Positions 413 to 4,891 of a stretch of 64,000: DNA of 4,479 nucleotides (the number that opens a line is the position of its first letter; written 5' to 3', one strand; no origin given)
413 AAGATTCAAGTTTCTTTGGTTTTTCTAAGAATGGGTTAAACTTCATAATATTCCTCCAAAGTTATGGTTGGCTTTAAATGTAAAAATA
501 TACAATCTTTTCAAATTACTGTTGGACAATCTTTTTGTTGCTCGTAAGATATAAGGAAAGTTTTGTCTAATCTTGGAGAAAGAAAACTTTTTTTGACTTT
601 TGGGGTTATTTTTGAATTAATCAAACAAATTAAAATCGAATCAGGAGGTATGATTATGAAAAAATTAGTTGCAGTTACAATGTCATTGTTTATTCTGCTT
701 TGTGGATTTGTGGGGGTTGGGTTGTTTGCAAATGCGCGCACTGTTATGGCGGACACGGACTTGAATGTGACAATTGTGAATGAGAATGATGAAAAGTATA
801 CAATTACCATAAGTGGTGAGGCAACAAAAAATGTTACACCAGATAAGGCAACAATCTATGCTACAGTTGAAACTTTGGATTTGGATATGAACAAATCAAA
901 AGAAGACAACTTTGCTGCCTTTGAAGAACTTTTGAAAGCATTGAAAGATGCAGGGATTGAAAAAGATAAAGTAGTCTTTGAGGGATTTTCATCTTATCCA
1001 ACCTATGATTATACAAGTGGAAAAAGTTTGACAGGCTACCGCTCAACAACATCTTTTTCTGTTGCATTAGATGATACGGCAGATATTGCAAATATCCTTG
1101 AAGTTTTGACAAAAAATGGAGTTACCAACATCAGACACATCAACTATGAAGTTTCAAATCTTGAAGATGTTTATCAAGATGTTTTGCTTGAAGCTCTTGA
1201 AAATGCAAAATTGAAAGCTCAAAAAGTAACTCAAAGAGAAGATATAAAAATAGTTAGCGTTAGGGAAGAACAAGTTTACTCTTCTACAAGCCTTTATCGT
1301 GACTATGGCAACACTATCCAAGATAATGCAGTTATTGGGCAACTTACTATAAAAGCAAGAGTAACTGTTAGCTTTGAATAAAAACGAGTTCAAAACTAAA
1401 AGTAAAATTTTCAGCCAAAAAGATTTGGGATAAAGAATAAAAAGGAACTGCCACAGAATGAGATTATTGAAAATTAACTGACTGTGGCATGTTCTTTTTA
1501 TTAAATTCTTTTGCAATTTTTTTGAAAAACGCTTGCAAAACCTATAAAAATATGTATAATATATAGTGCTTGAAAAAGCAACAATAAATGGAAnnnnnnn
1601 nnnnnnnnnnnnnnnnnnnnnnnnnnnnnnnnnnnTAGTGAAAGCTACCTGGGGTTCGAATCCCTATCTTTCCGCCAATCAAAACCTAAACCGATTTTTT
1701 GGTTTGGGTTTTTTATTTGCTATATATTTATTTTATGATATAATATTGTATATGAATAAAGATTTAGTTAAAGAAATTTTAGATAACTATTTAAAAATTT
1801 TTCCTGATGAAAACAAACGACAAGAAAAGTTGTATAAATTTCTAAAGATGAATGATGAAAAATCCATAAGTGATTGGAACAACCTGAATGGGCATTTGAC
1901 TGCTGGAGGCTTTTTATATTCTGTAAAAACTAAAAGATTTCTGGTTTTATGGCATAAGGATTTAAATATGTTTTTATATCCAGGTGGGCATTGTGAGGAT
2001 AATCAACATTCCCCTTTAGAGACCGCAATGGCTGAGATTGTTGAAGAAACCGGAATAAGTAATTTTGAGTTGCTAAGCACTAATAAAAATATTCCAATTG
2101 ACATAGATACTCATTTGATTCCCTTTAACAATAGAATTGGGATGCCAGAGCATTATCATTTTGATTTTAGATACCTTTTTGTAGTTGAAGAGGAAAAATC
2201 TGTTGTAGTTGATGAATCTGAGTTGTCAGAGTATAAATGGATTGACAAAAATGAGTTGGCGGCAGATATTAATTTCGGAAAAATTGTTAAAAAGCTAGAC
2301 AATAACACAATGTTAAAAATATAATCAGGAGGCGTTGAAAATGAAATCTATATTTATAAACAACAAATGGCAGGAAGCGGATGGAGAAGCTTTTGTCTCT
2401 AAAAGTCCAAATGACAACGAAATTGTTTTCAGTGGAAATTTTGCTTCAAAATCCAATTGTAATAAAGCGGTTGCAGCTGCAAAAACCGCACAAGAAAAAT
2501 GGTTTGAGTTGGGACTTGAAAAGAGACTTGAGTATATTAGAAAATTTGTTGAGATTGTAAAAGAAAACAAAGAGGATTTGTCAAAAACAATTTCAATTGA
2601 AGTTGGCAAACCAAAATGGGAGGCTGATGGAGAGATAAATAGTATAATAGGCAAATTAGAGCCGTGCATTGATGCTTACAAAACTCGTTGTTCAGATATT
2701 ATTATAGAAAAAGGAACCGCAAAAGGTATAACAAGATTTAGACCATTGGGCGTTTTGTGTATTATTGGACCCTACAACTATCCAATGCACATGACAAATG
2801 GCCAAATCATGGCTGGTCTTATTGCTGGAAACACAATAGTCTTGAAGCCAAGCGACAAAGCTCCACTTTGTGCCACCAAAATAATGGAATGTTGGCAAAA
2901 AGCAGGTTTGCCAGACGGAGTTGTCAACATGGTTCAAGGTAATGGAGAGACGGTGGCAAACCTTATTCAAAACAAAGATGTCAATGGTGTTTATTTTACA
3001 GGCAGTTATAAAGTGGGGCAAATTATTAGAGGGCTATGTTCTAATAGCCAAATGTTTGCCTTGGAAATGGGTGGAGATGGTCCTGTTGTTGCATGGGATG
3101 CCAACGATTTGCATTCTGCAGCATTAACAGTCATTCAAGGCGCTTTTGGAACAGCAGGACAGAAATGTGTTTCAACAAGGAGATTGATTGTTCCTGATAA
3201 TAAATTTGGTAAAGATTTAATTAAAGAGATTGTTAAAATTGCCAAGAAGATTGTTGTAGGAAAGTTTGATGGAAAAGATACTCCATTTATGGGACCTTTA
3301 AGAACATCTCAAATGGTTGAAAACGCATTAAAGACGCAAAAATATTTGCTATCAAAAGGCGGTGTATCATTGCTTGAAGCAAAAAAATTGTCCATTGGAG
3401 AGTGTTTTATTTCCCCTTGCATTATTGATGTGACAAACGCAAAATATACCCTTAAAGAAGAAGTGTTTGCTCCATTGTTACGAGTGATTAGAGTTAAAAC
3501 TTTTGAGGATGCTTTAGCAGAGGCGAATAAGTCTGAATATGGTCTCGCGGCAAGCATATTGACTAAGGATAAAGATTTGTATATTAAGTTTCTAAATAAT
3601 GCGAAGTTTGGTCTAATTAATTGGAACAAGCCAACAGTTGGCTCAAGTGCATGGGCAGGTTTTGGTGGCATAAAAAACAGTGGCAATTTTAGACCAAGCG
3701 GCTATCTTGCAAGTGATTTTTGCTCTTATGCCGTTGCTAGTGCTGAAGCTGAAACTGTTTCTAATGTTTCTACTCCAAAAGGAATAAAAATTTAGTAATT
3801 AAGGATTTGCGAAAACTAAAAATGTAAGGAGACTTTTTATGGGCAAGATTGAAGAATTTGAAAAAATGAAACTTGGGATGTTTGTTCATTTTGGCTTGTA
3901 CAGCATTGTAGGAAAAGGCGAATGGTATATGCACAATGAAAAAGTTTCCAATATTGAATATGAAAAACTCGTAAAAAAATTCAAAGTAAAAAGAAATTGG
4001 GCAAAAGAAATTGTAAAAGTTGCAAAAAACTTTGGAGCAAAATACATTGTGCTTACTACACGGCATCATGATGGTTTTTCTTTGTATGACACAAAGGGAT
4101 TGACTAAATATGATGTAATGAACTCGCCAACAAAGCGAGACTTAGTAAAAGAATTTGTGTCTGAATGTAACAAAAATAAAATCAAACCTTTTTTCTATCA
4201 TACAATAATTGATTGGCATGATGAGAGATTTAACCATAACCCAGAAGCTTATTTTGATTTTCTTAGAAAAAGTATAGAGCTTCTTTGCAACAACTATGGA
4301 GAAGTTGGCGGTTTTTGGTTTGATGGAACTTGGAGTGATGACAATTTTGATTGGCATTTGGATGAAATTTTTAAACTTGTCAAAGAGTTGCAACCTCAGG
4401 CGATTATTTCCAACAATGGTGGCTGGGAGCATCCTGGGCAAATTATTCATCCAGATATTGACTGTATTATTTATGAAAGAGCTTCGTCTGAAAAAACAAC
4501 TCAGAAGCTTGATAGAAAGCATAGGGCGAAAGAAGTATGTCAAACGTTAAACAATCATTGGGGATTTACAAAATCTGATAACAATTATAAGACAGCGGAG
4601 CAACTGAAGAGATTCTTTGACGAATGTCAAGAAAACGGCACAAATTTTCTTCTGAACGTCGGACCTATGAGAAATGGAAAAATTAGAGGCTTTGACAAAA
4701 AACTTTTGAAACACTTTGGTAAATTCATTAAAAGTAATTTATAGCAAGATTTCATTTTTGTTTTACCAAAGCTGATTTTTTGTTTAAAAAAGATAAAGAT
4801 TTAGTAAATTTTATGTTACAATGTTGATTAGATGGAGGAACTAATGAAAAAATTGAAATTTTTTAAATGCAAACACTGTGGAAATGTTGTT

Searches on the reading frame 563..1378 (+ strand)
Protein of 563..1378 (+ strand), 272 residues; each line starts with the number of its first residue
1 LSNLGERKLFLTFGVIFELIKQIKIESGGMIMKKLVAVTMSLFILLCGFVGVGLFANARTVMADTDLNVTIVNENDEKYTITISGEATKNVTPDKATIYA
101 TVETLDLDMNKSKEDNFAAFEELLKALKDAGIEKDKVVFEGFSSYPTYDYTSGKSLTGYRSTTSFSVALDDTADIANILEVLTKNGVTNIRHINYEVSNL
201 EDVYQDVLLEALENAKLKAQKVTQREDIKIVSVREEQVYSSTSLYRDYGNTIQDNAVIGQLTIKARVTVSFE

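Call 96: search_protein_families(library=pfam, proteins=[window:563-1378:+], max_evalue=0.0001)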
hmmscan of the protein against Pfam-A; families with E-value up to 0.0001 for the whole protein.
window:563-1378:+ (272 aa): 1 family
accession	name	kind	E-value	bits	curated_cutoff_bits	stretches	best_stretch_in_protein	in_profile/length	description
PF04402.19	SIMPL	-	5.8e-31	108.8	25.2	1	81-271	1-205/205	Protein of unknown function (DUF541)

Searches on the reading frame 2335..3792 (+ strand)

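Call 96: search_protein_families(library=pfam, proteins=[window:2335-3792:+], max_evalue=0.0001)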
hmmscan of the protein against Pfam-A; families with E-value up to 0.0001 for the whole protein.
window:2335-3792:+ (486 aa): 1 family
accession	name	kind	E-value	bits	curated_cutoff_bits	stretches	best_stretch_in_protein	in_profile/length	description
PF00171.27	Aldedh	-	6.6e-109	364.9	23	1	12-456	1-448/461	Aldehyde dehydrogenase family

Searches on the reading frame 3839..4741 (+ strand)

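Call 96: search_protein_families(library=pfam, proteins=[window:3839-4741:+], max_evalue=0.0001)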
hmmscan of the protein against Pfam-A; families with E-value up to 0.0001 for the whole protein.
window:3839-4741:+ (301 aa): 2 families
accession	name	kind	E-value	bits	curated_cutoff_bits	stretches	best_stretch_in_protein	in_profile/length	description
PF01120.23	Alpha_L_fucos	-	1.2e-59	203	25.2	1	5-300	28-343/345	Alpha-L-fucosidase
PF14871.12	GHL6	-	1e-10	42.4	35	1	55-136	2-78/132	Hypothetical glycosyl hydrolase 6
